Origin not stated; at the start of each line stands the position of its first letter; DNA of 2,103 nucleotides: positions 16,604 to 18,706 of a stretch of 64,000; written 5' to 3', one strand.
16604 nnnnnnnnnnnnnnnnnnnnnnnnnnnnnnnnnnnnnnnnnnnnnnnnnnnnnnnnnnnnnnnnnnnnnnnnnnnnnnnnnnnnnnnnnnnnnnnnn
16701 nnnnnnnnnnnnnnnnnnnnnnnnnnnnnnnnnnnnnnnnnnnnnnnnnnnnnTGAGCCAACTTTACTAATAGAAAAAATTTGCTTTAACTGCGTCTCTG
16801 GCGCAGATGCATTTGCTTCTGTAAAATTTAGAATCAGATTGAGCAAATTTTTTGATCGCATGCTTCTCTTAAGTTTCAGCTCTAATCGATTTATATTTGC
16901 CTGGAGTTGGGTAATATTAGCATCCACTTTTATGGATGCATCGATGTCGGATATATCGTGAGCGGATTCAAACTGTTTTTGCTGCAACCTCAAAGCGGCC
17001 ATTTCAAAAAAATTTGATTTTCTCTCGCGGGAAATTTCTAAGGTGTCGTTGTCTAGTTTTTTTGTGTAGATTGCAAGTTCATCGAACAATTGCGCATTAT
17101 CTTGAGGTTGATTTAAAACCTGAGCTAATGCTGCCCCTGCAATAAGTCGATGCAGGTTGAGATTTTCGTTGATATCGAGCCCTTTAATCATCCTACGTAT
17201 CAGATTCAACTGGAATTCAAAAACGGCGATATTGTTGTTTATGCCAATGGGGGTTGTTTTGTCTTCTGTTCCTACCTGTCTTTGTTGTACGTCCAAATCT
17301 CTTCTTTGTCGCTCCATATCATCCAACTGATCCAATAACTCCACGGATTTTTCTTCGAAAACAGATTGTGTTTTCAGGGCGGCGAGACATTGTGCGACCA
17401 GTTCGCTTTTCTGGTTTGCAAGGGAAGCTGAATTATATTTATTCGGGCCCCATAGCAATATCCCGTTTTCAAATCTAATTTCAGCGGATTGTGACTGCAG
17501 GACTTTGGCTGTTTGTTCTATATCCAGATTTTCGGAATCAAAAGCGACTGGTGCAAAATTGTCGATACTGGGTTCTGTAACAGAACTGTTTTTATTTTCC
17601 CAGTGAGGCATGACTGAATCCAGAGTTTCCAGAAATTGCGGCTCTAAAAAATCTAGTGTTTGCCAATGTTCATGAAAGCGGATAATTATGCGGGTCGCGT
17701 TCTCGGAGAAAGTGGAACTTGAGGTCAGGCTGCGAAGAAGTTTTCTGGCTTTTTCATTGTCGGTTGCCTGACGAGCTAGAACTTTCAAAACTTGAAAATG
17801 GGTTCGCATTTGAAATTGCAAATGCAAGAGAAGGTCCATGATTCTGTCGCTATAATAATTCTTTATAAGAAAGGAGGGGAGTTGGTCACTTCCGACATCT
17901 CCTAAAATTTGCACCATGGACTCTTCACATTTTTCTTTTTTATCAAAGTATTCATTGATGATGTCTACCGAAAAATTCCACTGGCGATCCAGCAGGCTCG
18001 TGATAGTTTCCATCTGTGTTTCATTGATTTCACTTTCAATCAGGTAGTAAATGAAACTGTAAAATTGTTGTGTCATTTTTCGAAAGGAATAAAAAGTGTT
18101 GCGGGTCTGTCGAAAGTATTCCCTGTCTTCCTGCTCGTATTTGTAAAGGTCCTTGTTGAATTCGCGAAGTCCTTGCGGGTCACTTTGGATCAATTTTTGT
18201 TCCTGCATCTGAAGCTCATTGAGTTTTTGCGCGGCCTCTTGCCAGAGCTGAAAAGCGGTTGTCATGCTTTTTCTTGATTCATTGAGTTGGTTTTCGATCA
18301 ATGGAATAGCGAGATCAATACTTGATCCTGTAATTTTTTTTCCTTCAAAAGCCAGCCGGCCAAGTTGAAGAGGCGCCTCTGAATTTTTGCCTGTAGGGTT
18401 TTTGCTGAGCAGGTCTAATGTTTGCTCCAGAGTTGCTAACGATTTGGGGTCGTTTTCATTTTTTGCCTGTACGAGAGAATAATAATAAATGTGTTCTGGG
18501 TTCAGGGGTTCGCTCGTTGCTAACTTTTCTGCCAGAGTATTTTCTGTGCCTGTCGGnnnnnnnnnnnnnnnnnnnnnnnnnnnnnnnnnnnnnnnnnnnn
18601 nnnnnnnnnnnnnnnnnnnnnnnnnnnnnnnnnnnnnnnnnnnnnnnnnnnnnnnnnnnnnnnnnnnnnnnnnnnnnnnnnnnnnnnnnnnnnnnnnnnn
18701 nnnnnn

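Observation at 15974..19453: Apparently cytoplasmic 1159-aa protein with two NHL propellers bridged by a ~580-aa helical domain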

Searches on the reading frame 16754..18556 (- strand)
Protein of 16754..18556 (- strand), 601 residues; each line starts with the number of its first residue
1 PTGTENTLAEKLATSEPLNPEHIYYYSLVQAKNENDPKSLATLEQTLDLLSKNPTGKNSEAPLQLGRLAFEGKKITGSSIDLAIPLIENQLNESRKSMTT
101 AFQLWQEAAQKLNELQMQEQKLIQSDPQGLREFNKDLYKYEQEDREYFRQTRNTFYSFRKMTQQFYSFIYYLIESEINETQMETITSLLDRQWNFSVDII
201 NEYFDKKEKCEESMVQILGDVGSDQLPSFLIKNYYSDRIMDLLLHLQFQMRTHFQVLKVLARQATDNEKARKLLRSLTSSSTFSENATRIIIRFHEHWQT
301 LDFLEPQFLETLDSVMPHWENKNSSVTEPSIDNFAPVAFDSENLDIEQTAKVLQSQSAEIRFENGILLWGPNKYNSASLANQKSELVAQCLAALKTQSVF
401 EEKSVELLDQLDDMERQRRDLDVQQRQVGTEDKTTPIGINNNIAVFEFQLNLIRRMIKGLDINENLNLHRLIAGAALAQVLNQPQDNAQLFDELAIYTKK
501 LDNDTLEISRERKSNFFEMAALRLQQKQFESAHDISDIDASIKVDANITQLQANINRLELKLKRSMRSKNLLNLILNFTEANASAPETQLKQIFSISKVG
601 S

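Call 19: search_solved_structures(query=A2, max_evalue=10)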
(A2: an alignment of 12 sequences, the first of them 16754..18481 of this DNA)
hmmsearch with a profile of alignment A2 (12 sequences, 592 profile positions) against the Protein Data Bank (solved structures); distinct sequences matched with E-value up to 10: 4.
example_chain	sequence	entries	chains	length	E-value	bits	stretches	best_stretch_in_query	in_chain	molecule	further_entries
8a3k_UNK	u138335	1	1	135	0.077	14.6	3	389-414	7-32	sc-apCC-4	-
8a09_A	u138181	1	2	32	0.36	12.4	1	391-416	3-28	A hexameric barrel state of a de novo coiled-coil assembly: CC-Type2-(QgLaId)4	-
8a3g_A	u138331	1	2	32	0.37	12.4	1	390-413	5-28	apCC-Tet*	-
9r1m_A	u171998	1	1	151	4.7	8.7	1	364-413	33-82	sc-apCC-4-LMF-1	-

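Call 25: search_protein_representatives(alignment_id=A2)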
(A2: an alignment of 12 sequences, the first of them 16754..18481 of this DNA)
Query: 12 sequences, 592 profile positions. Proteins with E-value up to 0.001 (for the whole library): 58; up to 1e-10: 53; up to 1e-30: 37. The best 58 are listed.
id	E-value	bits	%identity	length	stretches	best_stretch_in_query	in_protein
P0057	1.3e-203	694.2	-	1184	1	1-588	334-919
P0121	1.0e-198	678.1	-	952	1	1-591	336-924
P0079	3.7e-192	656.4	-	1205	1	2-588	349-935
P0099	1.6e-188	644.4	-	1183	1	1-592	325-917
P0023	6.6e-185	632.4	-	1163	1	1-592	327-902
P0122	4.6e-180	616.4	-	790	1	40-591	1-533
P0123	2.1e-168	577.9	-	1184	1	2-570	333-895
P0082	7.6e-168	576.1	-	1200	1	1-574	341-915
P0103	3.3e-154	531.0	-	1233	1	1-591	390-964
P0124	7.4e-154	529.9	-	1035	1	4-573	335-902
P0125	6.0e-145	500.5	-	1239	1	2-564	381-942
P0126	2.1e-137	475.5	-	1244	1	1-589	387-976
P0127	7.9e-135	467.1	-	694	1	169-591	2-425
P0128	6.2e-127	441.0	-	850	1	2-482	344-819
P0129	5.4e-125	434.6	-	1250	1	2-588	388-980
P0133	6.2e-117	408.0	-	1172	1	2-568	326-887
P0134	8.3e-110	384.4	-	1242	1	5-590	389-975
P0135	8.3e-108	377.8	-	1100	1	58-569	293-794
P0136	2.1e-94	333.5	-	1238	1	67-574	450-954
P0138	3.6e-89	316.3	-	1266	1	37-587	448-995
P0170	1.9e-06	43.1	-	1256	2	3-188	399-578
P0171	2.0e-05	39.8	-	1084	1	69-230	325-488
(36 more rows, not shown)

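Call 26: search_protein_families(library=pfam, proteins=[P0170, P0171, P0138, P0136, P0135, P0134, P0133], max_evalue=0.0001)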
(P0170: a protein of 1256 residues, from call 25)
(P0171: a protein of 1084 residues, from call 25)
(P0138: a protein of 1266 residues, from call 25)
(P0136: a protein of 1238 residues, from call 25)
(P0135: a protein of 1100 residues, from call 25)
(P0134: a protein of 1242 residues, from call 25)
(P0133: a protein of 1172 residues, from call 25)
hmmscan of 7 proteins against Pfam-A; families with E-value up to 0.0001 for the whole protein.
P0170 (1256 aa): 7 families
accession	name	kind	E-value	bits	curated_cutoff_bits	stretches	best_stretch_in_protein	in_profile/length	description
PF01436.27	NHL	-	1.3e-53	176.9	20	3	138-165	1-28/28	NHL repeat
PF17170.10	DUF5128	-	3e-14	53.4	22.9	1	259-477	52-269/321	6-bladed beta-propeller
PF08450.18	SGL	-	1.3e-11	45.1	26.3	0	1009-1077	149-219/246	SMP-30/Gluconolactonase/LRE-like region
PF06739.17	SBBP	-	4.2e-10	39.8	20.5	0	140-155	14-29/38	Beta-propeller repeat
PF25021.1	TEN_NHL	-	1.2e-08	34.8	27.1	0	137-178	140-179/357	Teneurin NHL domain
PF16288.11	DUF4934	-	3.9e-06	27.3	27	0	152-220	36-102/102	Domain of unknown function (DUF4934)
PF24684.1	Vgb_lyase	-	1.8e-05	24.1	50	0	996-1072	56-127/290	Virginiamycin B lyase family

P0171 (1084 aa): 8 families
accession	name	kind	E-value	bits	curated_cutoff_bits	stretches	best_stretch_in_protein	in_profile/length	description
PF01436.27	NHL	-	1.1e-69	227.6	20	6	64-91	1-28/28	NHL repeat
PF17170.10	DUF5128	-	2.6e-22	79.9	22.9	1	26-92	51-118/321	6-bladed beta-propeller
PF08450.18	SGL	-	4.4e-16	59.7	26.3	0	826-903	138-217/246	SMP-30/Gluconolactonase/LRE-like region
PF15869.11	TolB_like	-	3.8e-15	56.5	29.2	0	100-148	49-97/296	TolB-like 6-blade propeller-like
PF25021.1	TEN_NHL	-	1e-14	54.7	27.1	0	911-941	324-354/357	Teneurin NHL domain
PF06739.17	SBBP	-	9.6e-14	51.5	20.5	0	182-197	14-29/38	Beta-propeller repeat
PF13449.12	Phytase-like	-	1.7e-08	35.2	27.6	0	27-54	77-104/284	Esterase-like activity of phytase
PF24684.1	Vgb_lyase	-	2.4e-07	30.3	50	0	182-261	182-256/290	Virginiamycin B lyase family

P0138 (1266 aa): 6 families
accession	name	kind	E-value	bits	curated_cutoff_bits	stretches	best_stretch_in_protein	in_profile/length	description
PF01436.27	NHL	-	7.9e-47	155.5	20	2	146-173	1-28/28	NHL repeat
PF17170.10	DUF5128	-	1.1e-11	45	22.9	0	156-218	52-114/321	6-bladed beta-propeller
PF25021.1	TEN_NHL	-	5.6e-11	42.5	27.1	0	144-169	139-164/357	Teneurin NHL domain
PF08450.18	SGL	-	1.3e-10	41.7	26.3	0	92-178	126-215/246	SMP-30/Gluconolactonase/LRE-like region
PF06739.17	SBBP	-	4.2e-08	33.4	20.5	0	147-163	13-29/38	Beta-propeller repeat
PF22701.2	Mala_s_1-like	-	2.1e-05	24.8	27.5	0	1057-1146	92-176/195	Mal s 1 allergenic protein-like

P0136 (1238 aa): 6 families
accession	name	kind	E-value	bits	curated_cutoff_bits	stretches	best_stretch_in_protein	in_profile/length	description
PF01436.27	NHL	-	2.6e-55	182.3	20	3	133-160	1-28/28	NHL repeat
PF17170.10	DUF5128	-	1.3e-17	64.4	22.9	1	98-168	54-126/321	6-bladed beta-propeller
PF08450.18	SGL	-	1.1e-12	48.5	26.3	0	88-168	135-218/246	SMP-30/Gluconolactonase/LRE-like region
PF24684.1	Vgb_lyase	-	1.6e-08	34.1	50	0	1021-1099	13-86/290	Virginiamycin B lyase family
PF25021.1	TEN_NHL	-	2e-07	30.8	27.1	0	131-156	139-164/357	Teneurin NHL domain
PF13449.12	Phytase-like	-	1.1e-06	29.2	27.6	0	249-297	72-110/284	Esterase-like activity of phytase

P0135 (1100 aa): 6 families
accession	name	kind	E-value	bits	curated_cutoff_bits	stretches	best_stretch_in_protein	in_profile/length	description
PF01436.27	NHL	-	1.9e-43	144.8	20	3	48-74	1-27/28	NHL repeat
PF17170.10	DUF5128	-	5.2e-11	42.7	22.9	0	12-81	53-124/321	6-bladed beta-propeller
PF08450.18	SGL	-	8.5e-11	42.4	26.3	0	3-81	135-216/246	SMP-30/Gluconolactonase/LRE-like region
PF24684.1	Vgb_lyase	-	4.9e-10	39.1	50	0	829-979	142-282/290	Virginiamycin B lyase family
PF25021.1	TEN_NHL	-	2e-08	34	27.1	0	47-79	140-170/357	Teneurin NHL domain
PF22701.2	Mala_s_1-like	-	5.8e-05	23.4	27.5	0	874-934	89-146/195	Mal s 1 allergenic protein-like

P0134 (1242 aa): 5 families
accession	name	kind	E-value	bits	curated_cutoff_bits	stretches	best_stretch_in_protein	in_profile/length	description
PF01436.27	NHL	-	1.4e-44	148.4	20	1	127-153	2-28/28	NHL repeat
PF17170.10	DUF5128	-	3.3e-16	59.8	22.9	1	993-1062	53-124/321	6-bladed beta-propeller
PF25021.1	TEN_NHL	-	5.5e-12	45.8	27.1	0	117-158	131-171/357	Teneurin NHL domain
PF08450.18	SGL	-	8.5e-12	45.6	26.3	0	70-163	124-220/246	SMP-30/Gluconolactonase/LRE-like region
PF24684.1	Vgb_lyase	-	4.5e-05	22.8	50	0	242-347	59-155/290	Virginiamycin B lyase family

P0133 (1172 aa): 8 families
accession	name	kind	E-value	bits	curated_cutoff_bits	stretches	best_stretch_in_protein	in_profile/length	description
PF01436.27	NHL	-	1.1e-49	164.5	20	1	66-93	1-28/28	NHL repeat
PF17170.10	DUF5128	-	1.7e-15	57.4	22.9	1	29-101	52-126/321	6-bladed beta-propeller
PF08450.18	SGL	-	1.4e-11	44.9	26.3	0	17-101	131-218/246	SMP-30/Gluconolactonase/LRE-like region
PF25021.1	TEN_NHL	-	1.2e-09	38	27.1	0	64-89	139-164/357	Teneurin NHL domain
PF24684.1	Vgb_lyase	-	4.4e-09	36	50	1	916-1086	15-174/290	Virginiamycin B lyase family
PF13449.12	Phytase-like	-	2.1e-07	31.6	27.6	0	24-56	72-104/284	Esterase-like activity of phytase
PF06739.17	SBBP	-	3.7e-05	24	20.5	0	179-193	14-28/38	Beta-propeller repeat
PF22701.2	Mala_s_1-like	-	6.3e-05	23.3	27.5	0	965-1024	92-146/195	Mal s 1 allergenic protein-like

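Call 28: find_encoding_contigs(protein=P0171, flank=10000, max_places=2)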
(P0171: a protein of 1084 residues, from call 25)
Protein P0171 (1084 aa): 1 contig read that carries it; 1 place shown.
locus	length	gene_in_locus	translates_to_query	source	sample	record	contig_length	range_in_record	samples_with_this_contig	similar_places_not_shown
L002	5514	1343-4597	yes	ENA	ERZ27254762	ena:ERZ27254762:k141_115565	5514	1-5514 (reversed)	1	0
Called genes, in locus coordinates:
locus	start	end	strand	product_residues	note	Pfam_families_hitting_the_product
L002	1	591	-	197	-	?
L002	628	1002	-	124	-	PF04343:DUF488, PF22751:DUF488-N3a, PF22752:DUF488-N3i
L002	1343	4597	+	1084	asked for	PF08450:SGL (faint), PF13449:Phytase-like (faint), PF17170:DUF5128 (weak), PF25021:TEN_NHL (faint), PF01436:NHL, PF06739:SBBP (faint), PF15869:TolB_like (faint), PF01436:NHL, +1 more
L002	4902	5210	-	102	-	PF05016:ParE_toxin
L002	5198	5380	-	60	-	-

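Call 29: find_encoding_contigs(protein=P0170, flank=10000, max_places=2)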
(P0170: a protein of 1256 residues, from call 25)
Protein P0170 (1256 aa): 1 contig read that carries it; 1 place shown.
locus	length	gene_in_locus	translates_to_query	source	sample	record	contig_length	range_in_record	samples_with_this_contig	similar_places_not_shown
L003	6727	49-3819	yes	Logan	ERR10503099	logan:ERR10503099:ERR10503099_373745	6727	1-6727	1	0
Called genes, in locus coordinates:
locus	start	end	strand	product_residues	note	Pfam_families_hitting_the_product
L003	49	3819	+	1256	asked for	PF08450:SGL (faint), PF01436:NHL, PF06739:SBBP (faint), PF24684:Vgb_lyase (faint), PF25021:TEN_NHL (faint), PF17170:DUF5128, PF01436:NHL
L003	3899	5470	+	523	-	PF02310:B12-binding, PF04055:Radical_SAM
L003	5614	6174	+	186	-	PF02698:DUF218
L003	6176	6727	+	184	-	?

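Call 41: predict_structure(alignment_id=A3)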
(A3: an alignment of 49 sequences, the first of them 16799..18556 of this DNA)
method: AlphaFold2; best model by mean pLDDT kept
length: 586 residues; sequences in the alignment: 49
mean_pLDDT: 90.8   pTM: 0.88
mean pLDDT of the five models: 90.8, 90.3, 89.6, 88.8, 88.8
residues with pLDDT >= 90: 439; 70-90: 121; 50-70: 23; < 50: 3
segments of 3 or more residues with pLDDT < 50: 584-586
pLDDT, mean of each block of 10 residues (from residue 1): 80 90 93 90 92 73 93 88 93 95 97 94 86 90 97 96 95 90 92 95 97 91 82 96 95 94 90 83 89 93 92 86 80 94 88 89 92 93 96 96 95 92 88 90 95 94 95 96 89 95 96 96 90 76 89 91 92 91 52
secondary structure, 60 per line:
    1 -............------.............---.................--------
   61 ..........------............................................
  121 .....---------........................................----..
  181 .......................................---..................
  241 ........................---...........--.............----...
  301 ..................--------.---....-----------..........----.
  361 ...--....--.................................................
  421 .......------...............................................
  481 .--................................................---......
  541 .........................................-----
elements in order: H2-13 H20-32 H36-52 H61-70 H77-125 H135-174 H179-219 H223-264 H268-278 H281-293 H298-318 H331-334 H346-355 E360-363 E366-369 E372-375 H376-427 H434-481 H484-531 H535-581

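Call 44: fold_search(model_id=the predicted structure, library=pdb)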
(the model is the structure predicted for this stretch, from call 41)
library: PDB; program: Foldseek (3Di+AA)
matches with E <= 10: 507; with E <= 0.001: 0
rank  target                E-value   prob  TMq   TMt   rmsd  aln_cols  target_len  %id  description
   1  8bbe_D                2.3e-02  0.25  0.11  0.10  27.6       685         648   12  Structure of the IFT-A complex; IFT-A2 module (released 2022-12-21)
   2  4buj_F                2.6e-02  0.18  0.11  0.06  29.0       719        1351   12  Crystal structure of the S. cerevisiae Ski2-3-8 complex (released 2013-08-28)
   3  6c9m_C                4.1e-02  0.25  0.12  0.09  29.3       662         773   11  The Human NatA (Naa10/Naa15) amino-terminal acetyltransferase complex (released 2018-06-06)
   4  7sqc_P2               4.5e-02  0.20  0.12  0.10  28.0       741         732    8  Ciliary C1 central pair apparatus isolated from Chlamydomonas reinhardtii (released 2022-04-13)
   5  6ppl_B                5.6e-02  0.18  0.11  0.10  31.0       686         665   11  Cryo-EM structure of human NatE complex (NatA/Naa50) (released 2020-02-19)
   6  6zbd_A                6.1e-02  0.41  0.14  0.14  37.2       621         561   11  Merozoite surface protein 1 (MSP-1) from Plasmodium falciparum, alternative conformation 2 (released 2021-05-19)
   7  9n74_SP               6.1e-02  0.16  0.12  0.05  30.8       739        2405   12  SSU processome maturation and disassembly, State H (released 2025-10-29)
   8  2y4t_A                6.7e-02  0.35  0.11  0.14  26.3       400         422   14  Crystal structure of the human co-chaperone P58(IPK) (released 2011-08-10)
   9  5oo6_D                7.3e-02  0.16  0.11  0.09  26.7       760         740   11  Complex of human nuclear cap-binding complex with ARS2 C-terminal peptide (released 2017-11-15)
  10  9r2i_A                7.6e-02  0.60  0.12  0.21  17.7       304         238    9  Cryo-EM structure of the complex CDK16:CCNY:14-3-3 (released 2026-03-25)
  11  4r11_A                7.6e-02  0.16  0.11  0.12  26.6       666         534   10  A conserved phosphorylation switch controls the interaction between cadherin and beta-catenin in vitro and in vivo (released 2015-04-29)
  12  6c95_A                7.9e-02  0.16  0.11  0.10  32.1       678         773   10  The Human NatA (Naa10/Naa15) amino-terminal acetyltransferase complex bound to HYPK (released 2018-06-06)
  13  4r10_A                8.6e-02  0.15  0.12  0.12  27.0       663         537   11  A conserved phosphorylation switch controls the interaction between cadherin and beta-catenin in vitro and in vivo (released 2015-04-29)
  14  9r2i_B                9.0e-02  0.54  0.12  0.21  17.7       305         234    8  Cryo-EM structure of the complex CDK16:CCNY:14-3-3 (released 2026-03-25)
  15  6zbf_A                9.0e-02  0.38  0.14  0.15  37.2       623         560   10  Merozoite surface protein 1 (MSP-1) from Plasmodium falciparum, alternative conformation 3 (released 2021-05-19)
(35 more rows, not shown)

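Call 53: list_cluster_members(proteins=[P0170, P0171, P0138, P0136, P0135, P0134, P0133, P0126, P0125, P0129])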
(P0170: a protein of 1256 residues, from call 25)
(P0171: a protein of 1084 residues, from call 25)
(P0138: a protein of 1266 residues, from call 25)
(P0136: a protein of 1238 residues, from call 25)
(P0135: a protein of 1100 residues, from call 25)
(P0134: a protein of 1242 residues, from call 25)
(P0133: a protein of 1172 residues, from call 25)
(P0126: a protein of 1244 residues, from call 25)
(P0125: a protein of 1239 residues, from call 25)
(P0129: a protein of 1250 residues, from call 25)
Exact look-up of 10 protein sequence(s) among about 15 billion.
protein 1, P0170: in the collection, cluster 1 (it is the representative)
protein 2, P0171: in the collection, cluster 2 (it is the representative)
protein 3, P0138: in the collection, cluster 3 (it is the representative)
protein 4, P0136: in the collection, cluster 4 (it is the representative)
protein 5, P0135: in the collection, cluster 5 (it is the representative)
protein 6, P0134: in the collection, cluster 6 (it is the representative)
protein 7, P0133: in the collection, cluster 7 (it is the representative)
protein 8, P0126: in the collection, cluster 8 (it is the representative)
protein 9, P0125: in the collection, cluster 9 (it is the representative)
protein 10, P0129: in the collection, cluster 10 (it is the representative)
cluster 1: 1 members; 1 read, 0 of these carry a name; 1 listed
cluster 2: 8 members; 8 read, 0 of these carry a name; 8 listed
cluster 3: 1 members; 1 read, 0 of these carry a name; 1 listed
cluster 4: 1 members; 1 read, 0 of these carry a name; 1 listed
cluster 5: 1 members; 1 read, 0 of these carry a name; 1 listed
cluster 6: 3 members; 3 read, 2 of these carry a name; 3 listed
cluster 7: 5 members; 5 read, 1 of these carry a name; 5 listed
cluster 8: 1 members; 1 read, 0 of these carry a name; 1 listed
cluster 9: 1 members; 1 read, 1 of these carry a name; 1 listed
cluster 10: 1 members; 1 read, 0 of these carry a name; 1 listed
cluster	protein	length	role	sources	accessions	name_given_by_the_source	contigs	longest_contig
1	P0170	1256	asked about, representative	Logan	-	-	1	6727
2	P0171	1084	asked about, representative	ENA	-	-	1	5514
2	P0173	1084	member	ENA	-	-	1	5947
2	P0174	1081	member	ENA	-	-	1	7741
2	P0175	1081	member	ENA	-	-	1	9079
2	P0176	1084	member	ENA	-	-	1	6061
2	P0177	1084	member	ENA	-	-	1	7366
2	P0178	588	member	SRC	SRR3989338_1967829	-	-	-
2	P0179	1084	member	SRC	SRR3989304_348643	-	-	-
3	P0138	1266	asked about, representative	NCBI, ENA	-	-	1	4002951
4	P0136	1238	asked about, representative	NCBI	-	-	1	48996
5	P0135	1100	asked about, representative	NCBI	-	-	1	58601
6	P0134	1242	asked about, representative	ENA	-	-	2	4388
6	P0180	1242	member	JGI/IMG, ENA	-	DNA-binding beta-propeller fold protein YncE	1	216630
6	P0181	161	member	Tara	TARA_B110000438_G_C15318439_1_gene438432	strand:- start:72 stop:557 length:486 start_codon:yes stop_codon:yes gene_type:complete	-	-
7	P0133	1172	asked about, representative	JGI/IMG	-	-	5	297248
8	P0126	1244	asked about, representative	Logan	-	-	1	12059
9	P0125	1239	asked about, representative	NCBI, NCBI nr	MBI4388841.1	MAG: NHL repeat-containing protein [Nitrospinae bacterium] | NHL repeat-containing protein [Nitrospinota bacterium]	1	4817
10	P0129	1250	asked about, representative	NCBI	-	-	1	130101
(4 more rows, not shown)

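Call 58: fold_search(model_id=the predicted structure, library=viral)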
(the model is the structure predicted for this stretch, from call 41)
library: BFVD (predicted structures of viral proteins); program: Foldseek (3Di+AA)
matches with E <= 10: 358; with E <= 0.001: 0
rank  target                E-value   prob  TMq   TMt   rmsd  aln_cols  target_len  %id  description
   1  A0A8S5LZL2            2.2e-02  0.33  0.14  0.08  35.0       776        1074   11  Chromosome segregation protein [Siphoviridae sp. ctM7c3]
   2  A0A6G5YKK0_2          3.2e-02  0.35  0.13  0.08  47.7       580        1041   11  (no name in the UniProt tables at hand)
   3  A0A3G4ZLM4            3.3e-02  0.38  0.16  0.13  25.8       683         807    8  U-box domain protein [Terrestrivirus sp.]
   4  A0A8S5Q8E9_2          4.3e-02  0.47  0.14  0.08  44.7       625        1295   11  Minor tail protein [Siphoviridae sp. ctdVv30]
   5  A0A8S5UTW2            4.7e-02  0.21  0.12  0.10  31.1       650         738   12  Uncharacterized protein [Myoviridae sp. ctYA416]
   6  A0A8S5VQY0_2          6.9e-02  0.16  0.13  0.11  33.1       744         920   11  (no name in the UniProt tables at hand)
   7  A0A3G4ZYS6            7.9e-02  0.41  0.11  0.17  25.9       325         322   12  Uncharacterized protein [Faunusvirus sp.]
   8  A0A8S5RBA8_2          9.4e-02  0.35  0.14  0.10  51.8       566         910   10  Chromosome segregation ATPase [virus sp. ctmTa7]
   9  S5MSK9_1              1.0e-01  0.35  0.15  0.09  37.0       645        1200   10  Tail fiber protein [Bacillus phage JL]
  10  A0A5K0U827            1.2e-01  0.41  0.13  0.19  25.0       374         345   12  Gamma-soluble NSF attachment protein (Fragment) [Yasminevirus sp. GU-2018]
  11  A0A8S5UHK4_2          1.2e-01  0.14  0.11  0.07  61.9       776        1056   10  Trimeric coiled-coil viral fiber [Siphoviridae sp. ctZd434]
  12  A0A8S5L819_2          1.6e-01  0.18  0.14  0.09  40.0       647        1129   10  Minor tail protein [Siphoviridae sp. ctDmQ3]
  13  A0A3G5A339            1.7e-01  0.47  0.13  0.21  21.7       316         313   10  Tetratricopeptide repeat protein [Harvfovirus sp.]
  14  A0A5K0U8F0            1.7e-01  0.20  0.17  0.14  25.0       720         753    9  Uncharacterized protein [Yasminevirus sp. GU-2018]
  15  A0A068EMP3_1          1.8e-01  0.15  0.12  0.07  37.4       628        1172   11  Putative tail protein [Bacillus phage CP-51]
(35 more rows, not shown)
